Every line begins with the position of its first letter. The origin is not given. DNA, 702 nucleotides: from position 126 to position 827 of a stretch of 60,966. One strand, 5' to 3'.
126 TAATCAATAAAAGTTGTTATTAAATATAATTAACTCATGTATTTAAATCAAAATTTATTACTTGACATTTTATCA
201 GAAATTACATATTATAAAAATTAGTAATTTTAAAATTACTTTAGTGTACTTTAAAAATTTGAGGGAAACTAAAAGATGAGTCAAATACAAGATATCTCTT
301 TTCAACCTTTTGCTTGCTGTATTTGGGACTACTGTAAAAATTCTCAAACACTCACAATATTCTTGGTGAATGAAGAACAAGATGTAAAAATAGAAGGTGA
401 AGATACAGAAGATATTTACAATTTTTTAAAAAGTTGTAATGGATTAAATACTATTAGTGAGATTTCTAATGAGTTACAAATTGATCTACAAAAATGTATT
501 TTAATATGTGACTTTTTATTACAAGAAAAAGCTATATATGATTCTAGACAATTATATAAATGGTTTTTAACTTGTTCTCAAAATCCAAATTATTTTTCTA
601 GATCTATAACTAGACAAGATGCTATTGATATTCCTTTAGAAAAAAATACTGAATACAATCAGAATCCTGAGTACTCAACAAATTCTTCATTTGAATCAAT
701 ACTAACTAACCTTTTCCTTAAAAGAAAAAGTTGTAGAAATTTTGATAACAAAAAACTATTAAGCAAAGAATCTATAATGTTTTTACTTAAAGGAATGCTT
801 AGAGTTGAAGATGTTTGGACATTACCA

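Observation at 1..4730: Compact RiPP-like locus built around a single RRE-SagB-YcaO fusion protein with two metallopeptidases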

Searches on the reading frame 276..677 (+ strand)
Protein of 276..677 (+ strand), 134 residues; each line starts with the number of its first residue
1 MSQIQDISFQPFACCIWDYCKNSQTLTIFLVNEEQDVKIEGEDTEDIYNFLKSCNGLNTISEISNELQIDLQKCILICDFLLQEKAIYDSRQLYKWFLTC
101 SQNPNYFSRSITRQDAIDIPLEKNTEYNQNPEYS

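Call 28: search_solved_structures(query=A2, max_evalue=10, show_alignments=3)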
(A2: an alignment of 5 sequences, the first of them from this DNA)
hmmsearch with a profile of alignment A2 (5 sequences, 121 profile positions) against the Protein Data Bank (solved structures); distinct sequences matched with E-value up to 10: 11.
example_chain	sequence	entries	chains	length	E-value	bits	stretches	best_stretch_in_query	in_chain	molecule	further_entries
5cwb_A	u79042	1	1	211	0.0059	19.8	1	16-71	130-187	Designed helical repeat protein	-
7mwr_B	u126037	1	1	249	0.047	16.9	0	16-59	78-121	LHD101B4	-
5h7b_A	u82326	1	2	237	0.22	14.7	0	10-45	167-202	Immunoglobulin G-binding protein A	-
6bvv_A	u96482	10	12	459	0.26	14.5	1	6-73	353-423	Importin subunit alpha-3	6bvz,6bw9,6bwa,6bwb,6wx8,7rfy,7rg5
7jjl_A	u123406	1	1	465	0.27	14.5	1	6-73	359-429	Importin subunit alpha-3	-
4uae_A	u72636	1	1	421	0.29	14.3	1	6-72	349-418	Importin subunit alpha-3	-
5tbk_A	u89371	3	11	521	0.31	14.3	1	6-73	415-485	Importin subunit alpha-3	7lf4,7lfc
5xzx_A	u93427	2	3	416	0.44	13.8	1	6-71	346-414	Importin subunit alpha-3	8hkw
1ku9_A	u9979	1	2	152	0.47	13.7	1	20-64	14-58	hypothetical protein MJ223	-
6htj_A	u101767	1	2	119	0.58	13.4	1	28-72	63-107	Nucleic-acid-binding protein containing a Zn-ribbon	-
6vfi_A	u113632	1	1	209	1.6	11.9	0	18-70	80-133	O43_dn18A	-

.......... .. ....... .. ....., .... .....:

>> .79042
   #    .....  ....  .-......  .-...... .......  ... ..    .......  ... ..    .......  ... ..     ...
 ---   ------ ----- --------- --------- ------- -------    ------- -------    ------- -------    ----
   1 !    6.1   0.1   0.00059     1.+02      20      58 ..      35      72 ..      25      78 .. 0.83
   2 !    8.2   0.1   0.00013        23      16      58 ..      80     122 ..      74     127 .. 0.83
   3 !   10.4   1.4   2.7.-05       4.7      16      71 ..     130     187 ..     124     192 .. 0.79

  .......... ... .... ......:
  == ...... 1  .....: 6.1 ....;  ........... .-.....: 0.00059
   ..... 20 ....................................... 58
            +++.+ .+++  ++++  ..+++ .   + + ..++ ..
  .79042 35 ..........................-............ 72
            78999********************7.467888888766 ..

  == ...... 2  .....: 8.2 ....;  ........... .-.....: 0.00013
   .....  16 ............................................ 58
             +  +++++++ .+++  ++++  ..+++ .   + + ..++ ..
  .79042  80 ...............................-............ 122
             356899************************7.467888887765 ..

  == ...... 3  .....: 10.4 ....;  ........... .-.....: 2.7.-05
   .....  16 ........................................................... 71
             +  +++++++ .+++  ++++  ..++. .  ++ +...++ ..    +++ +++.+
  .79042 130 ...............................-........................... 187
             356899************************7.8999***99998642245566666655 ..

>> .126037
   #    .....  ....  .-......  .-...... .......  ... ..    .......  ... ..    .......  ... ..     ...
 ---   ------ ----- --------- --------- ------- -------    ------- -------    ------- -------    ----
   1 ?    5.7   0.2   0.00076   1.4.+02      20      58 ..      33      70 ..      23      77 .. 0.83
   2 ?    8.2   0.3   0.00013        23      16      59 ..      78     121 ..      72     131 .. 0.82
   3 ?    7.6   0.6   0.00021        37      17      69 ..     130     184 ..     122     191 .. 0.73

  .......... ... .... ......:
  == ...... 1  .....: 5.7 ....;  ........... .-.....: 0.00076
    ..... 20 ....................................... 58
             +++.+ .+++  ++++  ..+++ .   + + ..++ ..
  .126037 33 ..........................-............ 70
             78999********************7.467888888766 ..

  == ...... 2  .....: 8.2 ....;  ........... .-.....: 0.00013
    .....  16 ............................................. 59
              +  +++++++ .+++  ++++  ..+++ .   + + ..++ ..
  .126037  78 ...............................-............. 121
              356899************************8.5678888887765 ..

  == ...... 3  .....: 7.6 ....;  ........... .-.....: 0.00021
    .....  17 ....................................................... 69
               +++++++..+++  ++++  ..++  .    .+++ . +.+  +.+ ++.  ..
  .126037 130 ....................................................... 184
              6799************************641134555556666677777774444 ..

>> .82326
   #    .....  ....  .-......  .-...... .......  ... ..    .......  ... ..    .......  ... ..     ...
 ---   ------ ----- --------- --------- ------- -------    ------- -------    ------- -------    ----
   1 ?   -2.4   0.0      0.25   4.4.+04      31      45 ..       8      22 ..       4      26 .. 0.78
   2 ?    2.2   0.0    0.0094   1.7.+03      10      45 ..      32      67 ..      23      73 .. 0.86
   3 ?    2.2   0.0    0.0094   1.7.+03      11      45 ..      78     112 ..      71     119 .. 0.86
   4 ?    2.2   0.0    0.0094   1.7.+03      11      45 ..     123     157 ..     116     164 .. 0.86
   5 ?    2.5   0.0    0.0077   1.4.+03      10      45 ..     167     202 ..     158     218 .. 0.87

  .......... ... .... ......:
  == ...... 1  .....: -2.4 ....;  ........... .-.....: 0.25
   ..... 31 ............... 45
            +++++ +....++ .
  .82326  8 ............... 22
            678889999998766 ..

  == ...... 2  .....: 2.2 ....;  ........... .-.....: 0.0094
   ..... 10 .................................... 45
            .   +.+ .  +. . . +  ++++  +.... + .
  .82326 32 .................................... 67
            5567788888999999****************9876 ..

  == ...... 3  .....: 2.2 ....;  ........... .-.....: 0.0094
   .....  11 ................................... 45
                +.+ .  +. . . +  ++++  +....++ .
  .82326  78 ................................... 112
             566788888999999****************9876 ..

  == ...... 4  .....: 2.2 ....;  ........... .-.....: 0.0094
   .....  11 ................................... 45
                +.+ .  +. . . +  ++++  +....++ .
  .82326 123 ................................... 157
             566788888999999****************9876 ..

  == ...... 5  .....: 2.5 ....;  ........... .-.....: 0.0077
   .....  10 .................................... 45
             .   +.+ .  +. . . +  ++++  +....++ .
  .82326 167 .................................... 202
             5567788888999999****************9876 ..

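Call 29: search_protein_families(library=pfam, alignment_id=A2, max_evalue=10)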
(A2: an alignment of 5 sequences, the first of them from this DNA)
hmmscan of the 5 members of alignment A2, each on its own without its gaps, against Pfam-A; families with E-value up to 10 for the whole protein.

A. member 1, seq(134 aa): 1 family
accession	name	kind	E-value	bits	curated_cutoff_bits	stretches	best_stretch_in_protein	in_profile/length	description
PF16221.11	HTH_47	-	0.19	11.7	27.1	1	41-86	30-75/78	winged helix-turn-helix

B. families by the number of members that match (of 5 scanned): 11 families
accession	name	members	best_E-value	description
PF16221.11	HTH_47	2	0.064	winged helix-turn-helix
PF24409.1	wHTH-PRTase_assc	1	0.0016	wHTH-PRTase associated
PF14112.11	DUF4284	1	0.025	Immunity protein 22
PF21128.4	MCM4_WHD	1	0.026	MCM4, winged helix domain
PF08100.18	Dimerisation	1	0.07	O-methyltransferase dimerisation domain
PF20878.2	REST_helical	1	0.11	Helical region in REST corepressor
PF16007.11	DUF4777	1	0.11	Domain of unknown function (DUF4777)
PF08461.16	HTH_12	1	0.12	Ribonuclease R winged-helix domain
PF18028.7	Zmiz1_N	1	0.14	Zmiz1 N-terminal tetratricopeptide repeat domain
PF21100.3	MCM_C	1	0.3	MCM protein C-terminal winged helix-turn-helix domain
PF21960.2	RCF1-5-like_lid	1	2.5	RCF1/5-like, AAA+ ATPase lid domain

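Call 62: search_solved_structures(query=A4, max_evalue=10, show_alignments=0)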
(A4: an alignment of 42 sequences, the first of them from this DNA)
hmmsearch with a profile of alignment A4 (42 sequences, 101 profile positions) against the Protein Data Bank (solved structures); distinct sequences matched with E-value up to 10: 12.
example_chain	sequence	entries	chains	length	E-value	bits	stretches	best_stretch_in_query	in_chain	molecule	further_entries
4v1t_A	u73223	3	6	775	0.011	18.6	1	6-81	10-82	LYND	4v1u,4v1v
4bs9_A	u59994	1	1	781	0.13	15.2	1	6-80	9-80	TRUD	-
7u58_A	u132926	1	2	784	0.14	15.1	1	40-81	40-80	MusD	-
2m45_A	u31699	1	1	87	0.19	14.6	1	41-84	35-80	Minichromosome maintenance protein MCM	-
5sxy_A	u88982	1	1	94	0.24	14.3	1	28-63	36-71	Bifunctional coenzyme PQQ synthesis protein C/D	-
5yhy_A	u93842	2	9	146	0.34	13.9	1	12-85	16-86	Zinc transport transcriptional regulator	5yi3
6fi9_A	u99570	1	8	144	0.53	13.2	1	14-85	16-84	Transcriptional regulator ZitR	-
3cuq_A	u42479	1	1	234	0.71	12.8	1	43-78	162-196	Vacuolar-sorting protein SNF8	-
2a4a_A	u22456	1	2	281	0.82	12.6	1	5-94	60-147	deoxyribose-phosphate aldolase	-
2zme_A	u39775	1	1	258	0.85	12.6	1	43-78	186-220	Vacuolar-sorting protein SNF8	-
8g9j_A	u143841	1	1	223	2.6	11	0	18-80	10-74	THR1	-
1ku9_A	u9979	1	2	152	5.3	10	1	27-80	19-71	hypothetical protein MJ223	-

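Call 68: predict_structure(alignment_id=A4)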
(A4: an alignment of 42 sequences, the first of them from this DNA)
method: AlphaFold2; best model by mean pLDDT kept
length: 108 residues; sequences in the alignment: 42
mean_pLDDT: 91.0   pTM: 0.82
mean pLDDT of the five models: 91.0, 89.9, 89.2, 88.9, 87.0
residues with pLDDT >= 90: 79; 70-90: 21; 50-70: 8; < 50: 0
segments of 3 or more residues with pLDDT < 50: none
pLDDT, mean of each block of 10 residues (from residue 1): 83 93 92 89 96 98 98 96 95 90 65
secondary structure, 60 per line:
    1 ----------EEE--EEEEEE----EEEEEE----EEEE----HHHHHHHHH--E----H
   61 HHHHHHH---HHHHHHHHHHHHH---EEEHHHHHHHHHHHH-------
elements in order: E11-13 E16-21 E26-31 E36-39 H44-52 H60-67 H71-83 E87-89 H90-101

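Call 71: fold_search(model_id=the predicted structure, library=pdb)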
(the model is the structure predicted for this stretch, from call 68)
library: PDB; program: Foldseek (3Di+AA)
matches with E <= 10: 744; with E <= 0.001: 0
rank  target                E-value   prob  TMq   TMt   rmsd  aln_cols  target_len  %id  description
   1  8t19_A                6.2e-02  0.99  0.53  0.63   3.5        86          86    8  RiPP precursor peptide recognition element (RRE) domain of Ocin-ThiF-like partner protein, PbtF, bound to an 8 residue (released 2024-06-12)
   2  6gri_2                8.4e-02  0.90  0.41  0.20   3.6        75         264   19  E. coli Microcin synthetase McbBCD complex (released 2019-01-30)
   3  8adl_S                1.6e-01  0.99  0.50  0.14   6.9        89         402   15  Cryo-EM structure of the SEA complex (released 2022-11-02)
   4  5lq4_A                1.8e-01  0.69  0.40  0.13   4.3        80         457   12  The Structure of ThcOx, the First Oxidase Protein from the Cyanobactin Pathways (released 2016-11-09)
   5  9h4q_T                2.4e-01  0.98  0.52  0.15   3.7        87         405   16  Cryo-EM structure of the SEAC wing - EGOC (released 2025-11-05)
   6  6grg_2                2.4e-01  0.66  0.40  0.18   3.8        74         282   18  E. coli Microcin synthetase McbBCD complex with pro-MccB17, ADP and phosphate bound (released 2019-01-30)
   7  5sxy_MODEL_1_A        2.5e-01  0.75  0.45  0.50   3.8        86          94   17  The solution NMR structure for the PqqD truncation of Methylobacterium extorquens PqqCD representing a functio (released 2017-05-24)
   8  8pz5_A                2.5e-01  0.60  0.39  0.13   4.2        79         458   13  Structure of ThcOx, solved at wavelength 3.099 A (released 2023-10-25)
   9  5v1v_A                3.1e-01  0.77  0.46  0.53   3.7        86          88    7  TbiB1 in Complex with the TbiA(alpha) Leader Peptide (released 2018-09-05)
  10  3k9t                  3.7e-01  0.98  0.41  0.11   2.3        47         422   15  Crystal structure of putative peptidase (NP_348812.1) from CLOSTRIDIUM ACETOBUTYLICUM at 2.37 A resolution (released 2009-11-10)
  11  6gos_2                3.9e-01  0.54  0.40  0.18   4.4        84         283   18  E. coli Microcin synthetase McbBCD complex with pro-MccB17 bound (released 2019-01-30)
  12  5v1u_B                4.2e-01  0.63  0.44  0.51   3.8        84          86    8  TbiB1 in Complex with the TbiA(beta) Leader Peptide (released 2018-09-05)
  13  5lq4_B                5.7e-01  0.47  0.42  0.13   4.1        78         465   12  The Structure of ThcOx, the First Oxidase Protein from the Cyanobactin Pathways (released 2016-11-09)
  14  5v1u_C                6.8e-01  0.38  0.41  0.48   4.1        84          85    8  TbiB1 in Complex with the TbiA(beta) Leader Peptide (released 2018-09-05)
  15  9ukn_D                7.2e-01  0.63  0.22  0.02   4.7        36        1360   11  CryoEM structure of the T.thermophilus transcription initiation complex (released 2025-10-22)
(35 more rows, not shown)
